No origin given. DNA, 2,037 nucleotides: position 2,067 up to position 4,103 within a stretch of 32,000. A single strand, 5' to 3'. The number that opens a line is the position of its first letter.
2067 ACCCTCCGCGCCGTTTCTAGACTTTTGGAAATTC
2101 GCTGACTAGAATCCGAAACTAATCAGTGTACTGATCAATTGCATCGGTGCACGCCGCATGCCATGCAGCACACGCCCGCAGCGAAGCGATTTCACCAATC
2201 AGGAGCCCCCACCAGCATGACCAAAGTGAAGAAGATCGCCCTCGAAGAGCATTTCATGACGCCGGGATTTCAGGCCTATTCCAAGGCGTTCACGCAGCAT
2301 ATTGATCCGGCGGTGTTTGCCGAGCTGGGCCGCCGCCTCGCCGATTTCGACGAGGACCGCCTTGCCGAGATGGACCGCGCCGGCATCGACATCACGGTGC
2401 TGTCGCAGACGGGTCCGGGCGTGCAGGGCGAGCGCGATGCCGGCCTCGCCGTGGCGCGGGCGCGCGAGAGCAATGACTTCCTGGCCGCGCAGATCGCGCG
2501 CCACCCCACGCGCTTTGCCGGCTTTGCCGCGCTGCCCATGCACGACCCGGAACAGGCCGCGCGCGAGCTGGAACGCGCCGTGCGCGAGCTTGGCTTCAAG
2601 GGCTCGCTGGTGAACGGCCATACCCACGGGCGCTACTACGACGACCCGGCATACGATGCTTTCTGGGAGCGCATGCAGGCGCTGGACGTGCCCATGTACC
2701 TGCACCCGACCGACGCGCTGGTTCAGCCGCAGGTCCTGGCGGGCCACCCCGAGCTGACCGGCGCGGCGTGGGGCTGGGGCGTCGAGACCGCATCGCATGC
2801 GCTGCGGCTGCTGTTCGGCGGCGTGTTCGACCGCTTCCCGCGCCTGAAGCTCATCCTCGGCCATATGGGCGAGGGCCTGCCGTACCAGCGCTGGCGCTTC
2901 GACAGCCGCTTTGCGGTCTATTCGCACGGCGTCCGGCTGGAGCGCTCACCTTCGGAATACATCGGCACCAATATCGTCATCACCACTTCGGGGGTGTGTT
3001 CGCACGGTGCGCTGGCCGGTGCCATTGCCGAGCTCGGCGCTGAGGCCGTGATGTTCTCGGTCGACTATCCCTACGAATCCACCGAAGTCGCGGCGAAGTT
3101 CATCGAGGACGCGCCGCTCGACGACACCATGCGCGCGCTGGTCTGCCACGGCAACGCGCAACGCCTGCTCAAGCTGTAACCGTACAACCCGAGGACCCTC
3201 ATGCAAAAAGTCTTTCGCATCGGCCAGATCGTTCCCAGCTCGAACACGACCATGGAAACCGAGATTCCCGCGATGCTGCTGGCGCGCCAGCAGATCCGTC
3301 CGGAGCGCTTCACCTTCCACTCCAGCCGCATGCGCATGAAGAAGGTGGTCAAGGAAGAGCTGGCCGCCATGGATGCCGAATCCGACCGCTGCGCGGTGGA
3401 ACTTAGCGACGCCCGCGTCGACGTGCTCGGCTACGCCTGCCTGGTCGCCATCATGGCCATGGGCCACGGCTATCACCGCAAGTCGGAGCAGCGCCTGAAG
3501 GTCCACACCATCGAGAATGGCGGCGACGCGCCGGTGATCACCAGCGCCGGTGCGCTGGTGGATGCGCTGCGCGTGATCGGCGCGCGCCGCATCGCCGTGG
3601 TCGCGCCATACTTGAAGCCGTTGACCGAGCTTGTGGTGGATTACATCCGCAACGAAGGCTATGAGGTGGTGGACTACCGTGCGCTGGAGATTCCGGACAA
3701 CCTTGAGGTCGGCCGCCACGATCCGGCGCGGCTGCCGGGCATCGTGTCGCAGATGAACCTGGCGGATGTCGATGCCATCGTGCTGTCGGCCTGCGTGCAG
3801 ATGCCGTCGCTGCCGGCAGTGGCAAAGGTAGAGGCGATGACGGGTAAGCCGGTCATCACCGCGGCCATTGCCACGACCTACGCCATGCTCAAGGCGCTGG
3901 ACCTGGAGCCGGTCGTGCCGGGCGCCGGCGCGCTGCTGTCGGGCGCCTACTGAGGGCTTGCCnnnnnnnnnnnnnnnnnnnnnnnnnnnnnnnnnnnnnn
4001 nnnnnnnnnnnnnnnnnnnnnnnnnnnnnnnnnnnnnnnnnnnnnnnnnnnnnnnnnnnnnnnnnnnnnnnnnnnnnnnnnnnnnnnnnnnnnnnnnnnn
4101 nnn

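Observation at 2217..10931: Maleamate-pathway operon with an ortho-hydroxy-acid decarboxylase instead of NicC: predicted picolinate/3-hydroxypicolinate catabolism, not nicotinate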

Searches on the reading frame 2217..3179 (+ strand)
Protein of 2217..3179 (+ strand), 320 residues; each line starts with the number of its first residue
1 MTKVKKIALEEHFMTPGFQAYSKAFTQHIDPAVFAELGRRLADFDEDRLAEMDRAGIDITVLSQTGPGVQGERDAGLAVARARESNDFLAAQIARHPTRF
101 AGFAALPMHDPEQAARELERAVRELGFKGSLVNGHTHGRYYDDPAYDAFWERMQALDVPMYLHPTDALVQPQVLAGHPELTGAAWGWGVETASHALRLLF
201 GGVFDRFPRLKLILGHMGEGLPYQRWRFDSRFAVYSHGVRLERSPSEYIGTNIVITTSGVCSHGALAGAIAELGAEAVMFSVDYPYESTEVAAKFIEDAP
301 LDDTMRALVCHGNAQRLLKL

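Call 3: search_protein_families(library=pfam, proteins=[window:2217-3179:+])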
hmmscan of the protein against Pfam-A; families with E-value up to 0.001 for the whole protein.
window:2217-3179:+ (320 aa): 1 family
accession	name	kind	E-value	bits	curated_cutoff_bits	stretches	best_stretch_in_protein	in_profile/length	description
PF04909.20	Amidohydro_2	-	3.8e-44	152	26.4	1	28-320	11-289/289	Amidohydrolase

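Call 4: search_protein_families(library=ncbifam, proteins=[window:2217-3179:+])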
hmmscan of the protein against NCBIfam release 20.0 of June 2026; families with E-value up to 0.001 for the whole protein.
window:2217-3179:+ (320 aa): 0 families

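Call 15: find_encoding_contigs(protein=window:2217-3179:+, flank=10000, max_places=6)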
Protein window:2217-3179:+ (320 aa): 24 contigs read that carry it; 6 places shown.
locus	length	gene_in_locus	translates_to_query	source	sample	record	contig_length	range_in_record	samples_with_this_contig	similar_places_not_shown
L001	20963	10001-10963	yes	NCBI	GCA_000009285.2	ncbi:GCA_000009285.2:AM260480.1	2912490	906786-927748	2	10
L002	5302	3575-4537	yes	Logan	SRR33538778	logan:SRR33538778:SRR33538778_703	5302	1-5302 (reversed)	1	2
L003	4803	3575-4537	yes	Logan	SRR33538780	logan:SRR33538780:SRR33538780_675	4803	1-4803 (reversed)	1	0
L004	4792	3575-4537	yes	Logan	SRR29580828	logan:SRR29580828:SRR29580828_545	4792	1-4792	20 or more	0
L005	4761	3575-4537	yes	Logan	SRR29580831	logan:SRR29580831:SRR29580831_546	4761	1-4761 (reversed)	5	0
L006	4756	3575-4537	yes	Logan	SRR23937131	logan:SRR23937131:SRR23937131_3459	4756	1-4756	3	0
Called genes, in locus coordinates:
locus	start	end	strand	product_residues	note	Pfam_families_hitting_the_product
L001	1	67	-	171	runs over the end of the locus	PF13577:SnoaL_4, PF00866:Ring_hydroxyl_B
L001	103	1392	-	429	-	PF00355:Rieske, PF00848:Ring_hydroxyl_A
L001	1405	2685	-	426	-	PF00890:FAD_binding_2 (faint), PF01134:GIDA (faint), PF01262:AlaDh_PNT_C (faint), PF01266:DAO (faint), PF01494:FAD_binding_3 (faint), PF07992:Pyr_redox_2, PF00070:Pyr_redox, PF14759:Reductase_C, +3 more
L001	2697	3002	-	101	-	PF00355:Rieske, PF13806:Rieske_2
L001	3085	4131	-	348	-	PF02653:BPD_transp_2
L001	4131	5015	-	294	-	PF02653:BPD_transp_2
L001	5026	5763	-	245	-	PF00005:ABC_tran, PF02463:SMC_N (faint)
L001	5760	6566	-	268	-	PF00005:ABC_tran, PF13304:AAA_21 (faint), PF12399:BCA_ABC_TP_C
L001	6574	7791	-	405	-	PF13433:Peripla_BP_5, PF13458:Peripla_BP_6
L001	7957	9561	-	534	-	PF00083:Sugar_tr, PF07690:MFS_1, PF00083:Sugar_tr (weak)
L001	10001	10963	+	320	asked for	PF04909:Amidohydro_2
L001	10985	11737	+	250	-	PF17645:Amdase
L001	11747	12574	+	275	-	PF00561:Abhydrolase_1, PF12146:Hydrolase_4, PF12697:Abhydrolase_6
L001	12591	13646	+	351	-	PF26233:NicX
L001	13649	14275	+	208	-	PF00857:Isochorismatase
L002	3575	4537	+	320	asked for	PF04909:Amidohydro_2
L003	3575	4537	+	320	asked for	PF04909:Amidohydro_2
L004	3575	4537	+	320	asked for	PF04909:Amidohydro_2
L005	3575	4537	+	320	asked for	PF04909:Amidohydro_2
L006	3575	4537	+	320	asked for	PF04909:Amidohydro_2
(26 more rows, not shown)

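Call 18: find_homologous_proteins(query=window:2217-3179:+, max_evalue=1e-20)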
Query window:2217-3179:+ (320 aa): 7253 proteins with E <= 1e-20 among 8000 candidates; the best 120 are listed.
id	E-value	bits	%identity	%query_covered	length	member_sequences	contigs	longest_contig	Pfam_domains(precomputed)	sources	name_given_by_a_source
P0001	7.9e-209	710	98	100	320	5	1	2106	PF04909.21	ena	-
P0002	5.0e-205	698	95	100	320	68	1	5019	PF04909.21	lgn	-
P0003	3.6e-204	695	95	100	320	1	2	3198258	PF04909.21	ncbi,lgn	ncbi:amidohydrolase family protein [Cupriavidus necator]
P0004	1.3e-202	690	94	100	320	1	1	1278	PF04909.21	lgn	-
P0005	1.6e-202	690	94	100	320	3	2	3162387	PF04909.21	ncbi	ncbi:amidohydrolase family protein [Cupriavidus necator]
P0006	7.3e-199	678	91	100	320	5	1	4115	PF04909.21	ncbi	-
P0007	1.2e-197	673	91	100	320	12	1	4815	PF04909.21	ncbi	-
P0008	1.6e-197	673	92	100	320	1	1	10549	PF04909.21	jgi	jgi:2,3-dihydroxybenzoate decarboxylase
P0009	1.8e-197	673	93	100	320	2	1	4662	PF04909.21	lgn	-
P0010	1.5e-196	670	91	100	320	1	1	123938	PF04909.21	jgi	-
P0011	1.2e-195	667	92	100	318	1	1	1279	PF04909.21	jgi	jgi:2,3-dihydroxybenzoate decarboxylase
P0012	8.3e-188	641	87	100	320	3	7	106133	PF04909.21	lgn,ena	-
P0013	2.3e-186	636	87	100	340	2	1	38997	PF04909.21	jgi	jgi:2,3-dihydroxybenzoate decarboxylase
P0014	1.9e-182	624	84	100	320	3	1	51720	PF04909.21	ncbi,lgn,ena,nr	nr:amidohydrolase family protein [uncultured Cupriavidus sp.]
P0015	4.2e-182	622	85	100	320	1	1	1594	PF04909.21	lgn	-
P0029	4.0e-175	600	79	100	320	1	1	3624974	PF04909.21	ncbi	ncbi:amidohydrolase family protein [Cupriavidus basilensis]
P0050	1.1e-164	565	76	100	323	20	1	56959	PF04909.21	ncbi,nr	ncbi:amidohydrolase [Variovorax paradoxus]|nr:amidohydrolase family protein [Variovorax paradoxus] M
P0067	7.7e-162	556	74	100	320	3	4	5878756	PF04909.21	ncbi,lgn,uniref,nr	ncbi:amidohydrolase family protein [Bordetella bronchialis]|uniref:Amidohydrolase n=1 Tax=Bordetella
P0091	1.3e-159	549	74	100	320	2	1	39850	PF04909.21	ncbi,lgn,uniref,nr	ncbi:MAG TPA: amidohydrolase family protein [Pusillimonas sp.]|uniref:amidohydrolase family protein 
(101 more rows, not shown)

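Call 39: find_encoding_contigs(protein=P0067, flank=10000, max_places=1)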
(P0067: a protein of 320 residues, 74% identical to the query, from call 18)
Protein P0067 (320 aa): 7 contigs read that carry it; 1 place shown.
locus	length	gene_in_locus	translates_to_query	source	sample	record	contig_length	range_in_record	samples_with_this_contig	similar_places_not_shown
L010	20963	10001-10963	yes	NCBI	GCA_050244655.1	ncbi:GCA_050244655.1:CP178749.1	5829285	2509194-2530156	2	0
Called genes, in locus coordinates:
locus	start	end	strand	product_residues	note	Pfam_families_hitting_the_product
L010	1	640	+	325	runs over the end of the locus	PF00126:HTH_1, PF03466:LysR_substrate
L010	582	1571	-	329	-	PF03401:TctC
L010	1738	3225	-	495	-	PF00501:AMP-binding, PF13193:AMP-binding_C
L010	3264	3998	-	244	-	PF01144:CoA_trans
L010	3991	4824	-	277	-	PF01144:CoA_trans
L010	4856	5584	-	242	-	PF00378:ECH_1, PF16113:ECH_2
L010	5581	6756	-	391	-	PF02515:CoA_transf_3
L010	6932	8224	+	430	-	PF04389:Peptidase_M28, PF05343:Peptidase_M42 (faint), PF01546:Peptidase_M20, PF07687:M20_dimer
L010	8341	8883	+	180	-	PF01047:MarR, PF12802:MarR_2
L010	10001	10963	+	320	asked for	PF04909:Amidohydro_2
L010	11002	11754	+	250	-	PF17645:Amdase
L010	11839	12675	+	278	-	PF00561:Abhydrolase_1, PF12146:Hydrolase_4, PF12697:Abhydrolase_6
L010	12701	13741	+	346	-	PF26233:NicX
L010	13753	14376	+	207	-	PF00857:Isochorismatase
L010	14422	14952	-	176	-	PF13577:SnoaL_4, PF00866:Ring_hydroxyl_B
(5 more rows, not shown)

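Call 40: find_encoding_contigs(protein=P0091, flank=10000, max_places=1)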
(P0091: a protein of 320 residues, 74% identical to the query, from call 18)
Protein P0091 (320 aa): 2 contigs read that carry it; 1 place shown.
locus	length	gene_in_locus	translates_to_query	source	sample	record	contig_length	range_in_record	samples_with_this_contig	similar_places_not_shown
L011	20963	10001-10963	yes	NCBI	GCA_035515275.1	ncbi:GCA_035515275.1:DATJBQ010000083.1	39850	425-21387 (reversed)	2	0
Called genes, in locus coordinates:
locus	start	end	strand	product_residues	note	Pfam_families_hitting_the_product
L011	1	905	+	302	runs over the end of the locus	PF03446:NAD_binding_2, PF09130:DUF1932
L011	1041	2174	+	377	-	PF00266:Aminotran_5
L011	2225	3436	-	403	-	PF08240:ADH_N, PF01262:AlaDh_PNT_C (faint), PF00107:ADH_zinc_N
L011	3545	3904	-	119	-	PF07746:LigA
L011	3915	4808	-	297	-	PF02900:LigB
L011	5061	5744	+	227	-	PF00392:GntR, PF07729:FCD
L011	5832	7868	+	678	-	PF07715:Plug, PF00593:TonB_dep_Rec_b-barrel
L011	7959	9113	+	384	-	PF00817:IMS, PF11799:IMS_C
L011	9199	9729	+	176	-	PF01047:MarR, PF12802:MarR_2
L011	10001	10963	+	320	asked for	PF04909:Amidohydro_2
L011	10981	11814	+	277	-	PF00561:Abhydrolase_1, PF12146:Hydrolase_4, PF12697:Abhydrolase_6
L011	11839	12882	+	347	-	PF26233:NicX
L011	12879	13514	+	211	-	PF00857:Isochorismatase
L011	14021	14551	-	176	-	PF13577:SnoaL_4, PF00866:Ring_hydroxyl_B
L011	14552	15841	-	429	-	PF00355:Rieske, PF00848:Ring_hydroxyl_A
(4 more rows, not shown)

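Call 43: search_solved_structures(query=window:2217-3179:+, max_evalue=1e-10)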
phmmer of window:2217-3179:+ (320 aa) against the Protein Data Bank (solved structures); distinct sequences matched with E-value up to 1e-10: 38.
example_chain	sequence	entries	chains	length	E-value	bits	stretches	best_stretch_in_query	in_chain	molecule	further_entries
3s4t_A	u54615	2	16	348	1.6e-81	277.2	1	6-320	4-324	Amidohydrolase 2 | Gamma-resorcylate decarboxylase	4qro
2dvt_A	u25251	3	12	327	1e-72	248.2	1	6-320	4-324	Thermophilic reversible gamma-resorcylate decarboxylase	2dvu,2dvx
4icm_A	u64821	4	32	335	2e-72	247.3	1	30-319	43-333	5-carboxyvanillate decarboxylase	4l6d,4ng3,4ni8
6m53_A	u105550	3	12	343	4.4e-58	200.2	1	5-320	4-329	2,3-dihydroxybenzoate decarboxylase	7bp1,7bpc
4inf_A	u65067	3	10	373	3.2e-57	197.3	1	36-295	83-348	METAL-DEPENDENT HYDROLASE | 5-Carboxyvanillate Decarboxylase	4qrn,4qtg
7wkl_A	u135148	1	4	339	5.9e-57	196.5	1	5-320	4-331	Amidohydrolase 2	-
7wmb_A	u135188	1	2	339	1.2e-56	195.5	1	5-320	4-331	Amidohydrolase 2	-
4qs5_A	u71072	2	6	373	1.6e-56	195.1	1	36-295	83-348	Ligw2 Decarboxylase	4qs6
7wjr_A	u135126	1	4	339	2.1e-56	194.6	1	5-320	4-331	2,3-dihydroxybenzoate decarboxylase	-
7wkm_A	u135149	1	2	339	2.1e-56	194.6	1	5-320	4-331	Amidohydrolase 2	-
7a19_A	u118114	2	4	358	2.4e-56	194.4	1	5-320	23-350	Amidohydrolase 2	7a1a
6jqw_A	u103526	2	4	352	5.7e-52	180.1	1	6-298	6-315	Salicylate decarboxylase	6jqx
8h41_A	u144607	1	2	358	6e-52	180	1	6-298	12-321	Salicylate decarboxylase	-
3nur_A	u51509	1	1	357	9.3e-49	169.5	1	45-319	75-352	Amidohydrolase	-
4ign_A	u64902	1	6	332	5.9e-23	84.8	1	30-315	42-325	2-amino-3-carboxymuconate-6-semialdehyde decarboxylase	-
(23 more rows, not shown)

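Call 51: find_encoding_contigs(protein=P0050, flank=10000, max_places=1)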
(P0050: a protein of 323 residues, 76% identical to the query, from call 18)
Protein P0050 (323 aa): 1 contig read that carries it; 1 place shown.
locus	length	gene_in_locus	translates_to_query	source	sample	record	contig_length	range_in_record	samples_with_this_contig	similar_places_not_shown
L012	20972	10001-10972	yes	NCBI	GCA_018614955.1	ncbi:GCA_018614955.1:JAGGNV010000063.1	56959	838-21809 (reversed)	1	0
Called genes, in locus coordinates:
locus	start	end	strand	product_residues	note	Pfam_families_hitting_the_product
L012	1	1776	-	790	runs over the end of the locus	PF01315:Ald_Xan_dh_C, PF02738:MoCoBD_1, PF20256:MoCoBD_2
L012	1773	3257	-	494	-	PF06808:DctM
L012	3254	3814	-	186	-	PF04290:DctQ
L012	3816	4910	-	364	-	PF03480:DctP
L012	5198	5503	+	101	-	PF00355:Rieske, PF13806:Rieske_2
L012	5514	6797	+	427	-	PF01262:AlaDh_PNT_C (faint), PF03486:HI0933_like (faint), PF07992:Pyr_redox_2, PF13450:NAD_binding_8 (faint), PF00070:Pyr_redox, PF14759:Reductase_C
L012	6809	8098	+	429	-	PF00355:Rieske, PF00848:Ring_hydroxyl_A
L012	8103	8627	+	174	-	PF13577:SnoaL_4, PF00866:Ring_hydroxyl_B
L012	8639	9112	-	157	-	PF22381:Staph_reg_Sar_Rot (weak), PF01047:MarR, PF12802:MarR_2, PF13463:HTH_27 (weak)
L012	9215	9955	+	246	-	PF02678:Pirin, PF17954:Pirin_C_2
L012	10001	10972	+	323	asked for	PF04909:Amidohydro_2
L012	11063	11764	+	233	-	PF17645:Amdase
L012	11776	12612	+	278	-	PF00561:Abhydrolase_1, PF12146:Hydrolase_4, PF12697:Abhydrolase_6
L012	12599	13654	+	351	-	PF26233:NicX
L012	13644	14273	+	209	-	PF00857:Isochorismatase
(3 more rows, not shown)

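Call 56: find_encoding_contigs(protein=P0029, flank=10000, max_places=1)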
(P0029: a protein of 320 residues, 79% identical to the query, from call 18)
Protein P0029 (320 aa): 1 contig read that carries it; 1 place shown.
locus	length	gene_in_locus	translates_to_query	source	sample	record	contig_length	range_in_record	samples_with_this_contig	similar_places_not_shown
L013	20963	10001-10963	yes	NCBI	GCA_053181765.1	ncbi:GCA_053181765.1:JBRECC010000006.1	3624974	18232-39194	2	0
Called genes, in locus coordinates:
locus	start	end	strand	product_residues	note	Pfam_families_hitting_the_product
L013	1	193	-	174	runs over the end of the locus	PF13577:SnoaL_4, PF00866:Ring_hydroxyl_B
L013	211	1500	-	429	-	PF00355:Rieske, PF00848:Ring_hydroxyl_A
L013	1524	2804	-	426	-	PF00890:FAD_binding_2 (faint), PF01262:AlaDh_PNT_C (faint), PF01266:DAO (faint), PF03486:HI0933_like (faint), PF07992:Pyr_redox_2, PF13450:NAD_binding_8 (faint), PF00070:Pyr_redox, PF14759:Reductase_C, +1 more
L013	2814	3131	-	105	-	PF00355:Rieske, PF13806:Rieske_2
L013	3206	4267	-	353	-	-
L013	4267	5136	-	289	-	PF02653:BPD_transp_2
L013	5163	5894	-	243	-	PF00005:ABC_tran, PF02463:SMC_N (faint), PF13304:AAA_21 (faint)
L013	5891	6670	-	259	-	PF00005:ABC_tran, PF13304:AAA_21 (faint), PF12399:BCA_ABC_TP_C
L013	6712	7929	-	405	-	PF13433:Peripla_BP_5, PF13458:Peripla_BP_6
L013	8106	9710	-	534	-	PF00083:Sugar_tr, PF07690:MFS_1, PF00083:Sugar_tr (weak)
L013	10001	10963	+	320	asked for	PF04909:Amidohydro_2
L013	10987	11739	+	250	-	PF17645:Amdase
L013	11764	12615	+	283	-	PF00561:Abhydrolase_1, PF12146:Hydrolase_4, PF12697:Abhydrolase_6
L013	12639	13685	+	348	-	PF26233:NicX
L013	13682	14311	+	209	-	PF00857:Isochorismatase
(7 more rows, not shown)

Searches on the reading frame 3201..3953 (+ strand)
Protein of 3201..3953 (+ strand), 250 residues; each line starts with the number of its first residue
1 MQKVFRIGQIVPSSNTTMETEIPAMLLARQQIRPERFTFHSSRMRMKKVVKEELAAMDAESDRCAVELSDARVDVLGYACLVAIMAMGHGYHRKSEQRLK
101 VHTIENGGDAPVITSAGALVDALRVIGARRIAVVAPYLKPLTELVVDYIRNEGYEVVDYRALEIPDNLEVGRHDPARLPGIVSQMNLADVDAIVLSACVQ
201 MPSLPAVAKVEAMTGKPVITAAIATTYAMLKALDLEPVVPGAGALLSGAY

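Call 3: search_protein_families(library=pfam, proteins=[window:3201-3953:+])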
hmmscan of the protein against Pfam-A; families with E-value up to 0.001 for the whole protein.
window:3201-3953:+ (250 aa): 1 family
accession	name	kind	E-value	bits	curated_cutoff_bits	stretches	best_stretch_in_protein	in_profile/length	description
PF17645.6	Amdase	-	1.9e-21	77.2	25.9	1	8-246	2-228/228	Arylmalonate decarboxylase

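Call 4: search_protein_families(library=ncbifam, proteins=[window:3201-3953:+])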
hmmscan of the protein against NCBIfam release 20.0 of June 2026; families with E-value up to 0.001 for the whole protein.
window:3201-3953:+ (250 aa): 2 families
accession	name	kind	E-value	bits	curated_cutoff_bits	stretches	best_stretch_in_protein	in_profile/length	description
TIGR02990.1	ectoine_eutA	equivalog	8.5e-24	84.4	318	1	29-246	26-237/239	ectoine utilization protein EutA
NF052327.1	arylmal_decarb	equivalog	1.1e-20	74.3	225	1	7-246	3-230/231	arylmalonate decarboxylase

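Call 53: search_solved_structures(query=window:3201-3953:+, max_evalue=1e-10)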
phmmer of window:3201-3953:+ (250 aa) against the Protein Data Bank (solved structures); distinct sequences matched with E-value up to 1e-10: 4.
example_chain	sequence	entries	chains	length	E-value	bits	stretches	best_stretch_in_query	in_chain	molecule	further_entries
4fq7_A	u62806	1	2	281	3.1e-113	380.4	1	2-250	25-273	Maleate cis-trans isomerase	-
4fq5_B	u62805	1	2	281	7.5e-112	375.9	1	2-250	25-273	Maleate cis-trans isomerase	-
2xec_A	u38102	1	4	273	1.8e-65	224.1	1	4-246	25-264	PUTATIVE MALEATE ISOMERASE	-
2xed_A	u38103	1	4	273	4.4e-64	219.6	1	4-246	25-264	PUTATIVE MALEATE ISOMERASE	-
